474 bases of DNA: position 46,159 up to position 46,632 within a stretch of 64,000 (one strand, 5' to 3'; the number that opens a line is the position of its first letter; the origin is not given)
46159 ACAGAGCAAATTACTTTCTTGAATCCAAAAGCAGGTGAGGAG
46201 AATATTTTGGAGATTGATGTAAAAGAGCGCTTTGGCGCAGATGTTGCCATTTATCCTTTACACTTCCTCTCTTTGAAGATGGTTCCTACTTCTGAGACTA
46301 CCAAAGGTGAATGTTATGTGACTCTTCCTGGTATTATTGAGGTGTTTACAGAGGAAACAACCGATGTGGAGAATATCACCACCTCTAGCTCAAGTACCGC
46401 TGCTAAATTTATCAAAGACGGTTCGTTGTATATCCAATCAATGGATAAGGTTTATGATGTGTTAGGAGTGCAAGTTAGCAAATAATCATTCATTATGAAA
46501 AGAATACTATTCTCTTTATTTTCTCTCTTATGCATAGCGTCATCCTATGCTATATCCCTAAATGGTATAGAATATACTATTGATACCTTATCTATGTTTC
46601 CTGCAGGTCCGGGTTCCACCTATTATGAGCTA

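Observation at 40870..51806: Five consecutive secreted proteins share a short C-terminal tail that differs from the canonical T9SS CTD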

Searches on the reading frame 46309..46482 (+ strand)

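Call 6: search_protein_families(library=ncbifam, proteins=[window:46309-46482:+], max_evalue=10)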
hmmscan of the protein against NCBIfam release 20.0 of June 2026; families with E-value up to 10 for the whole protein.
seq(58 aa): 0 families

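Call 7: search_protein_families(library=pfam, proteins=[window:46309-46482:+], max_evalue=10)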
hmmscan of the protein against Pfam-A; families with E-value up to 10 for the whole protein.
seq(58 aa): 4 families
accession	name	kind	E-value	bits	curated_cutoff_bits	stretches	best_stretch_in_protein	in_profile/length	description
PF12289.13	Rotavirus_VP1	-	0.011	15.3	30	1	9-56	136-181/315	Rotavirus VP1 C-terminal domain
PF14267.11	DUF4357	-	0.063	13.7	38.4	1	20-37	20-37/54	Domain of unknown function (DUF4357)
PF08510.17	PIG-P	-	0.067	13.5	39.3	1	2-56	59-116/121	PIG-P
PF18110.6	BRCC36_C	-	0.17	12.4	23.1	1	3-51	5-51/81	BRCC36 C-terminal helical domain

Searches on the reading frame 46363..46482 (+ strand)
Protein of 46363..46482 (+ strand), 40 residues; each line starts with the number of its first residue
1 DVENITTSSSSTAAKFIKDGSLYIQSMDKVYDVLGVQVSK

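Call 14: find_homologous_proteins(query=A2, max_evalue=0.001)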
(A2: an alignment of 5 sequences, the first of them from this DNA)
Query A2 (5 sequences) (40 aa, profile of the alignment): 11 proteins with E <= 0.001 among 11 candidates.
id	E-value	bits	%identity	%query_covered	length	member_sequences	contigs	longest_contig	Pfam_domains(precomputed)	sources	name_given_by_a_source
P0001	1.3e-13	68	-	-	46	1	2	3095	-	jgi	jgi:hypothetical protein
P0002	2.1e-12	64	40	88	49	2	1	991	-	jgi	jgi:hypothetical protein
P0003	2.3e-12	64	38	93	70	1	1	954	-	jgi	jgi:hypothetical protein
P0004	5.1e-12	63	38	65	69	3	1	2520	-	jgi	jgi:hypothetical protein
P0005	9.5e-12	62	-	-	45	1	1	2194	-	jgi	jgi:hypothetical protein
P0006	4.1e-11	60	-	-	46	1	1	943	-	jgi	jgi:hypothetical protein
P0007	3.1e-10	57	38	65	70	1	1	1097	-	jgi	jgi:hypothetical protein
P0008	5.5e-10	57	-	-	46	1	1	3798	-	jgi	jgi:hypothetical protein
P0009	3.9e-9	54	38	85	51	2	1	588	-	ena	-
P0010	1.0e-5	43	44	98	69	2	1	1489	-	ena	-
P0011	3.5e-5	41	41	98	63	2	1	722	-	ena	-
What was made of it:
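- Tried and rejected: Word-indexed homolog searches: the tail alignment returned only 11 short fragments (call 14).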
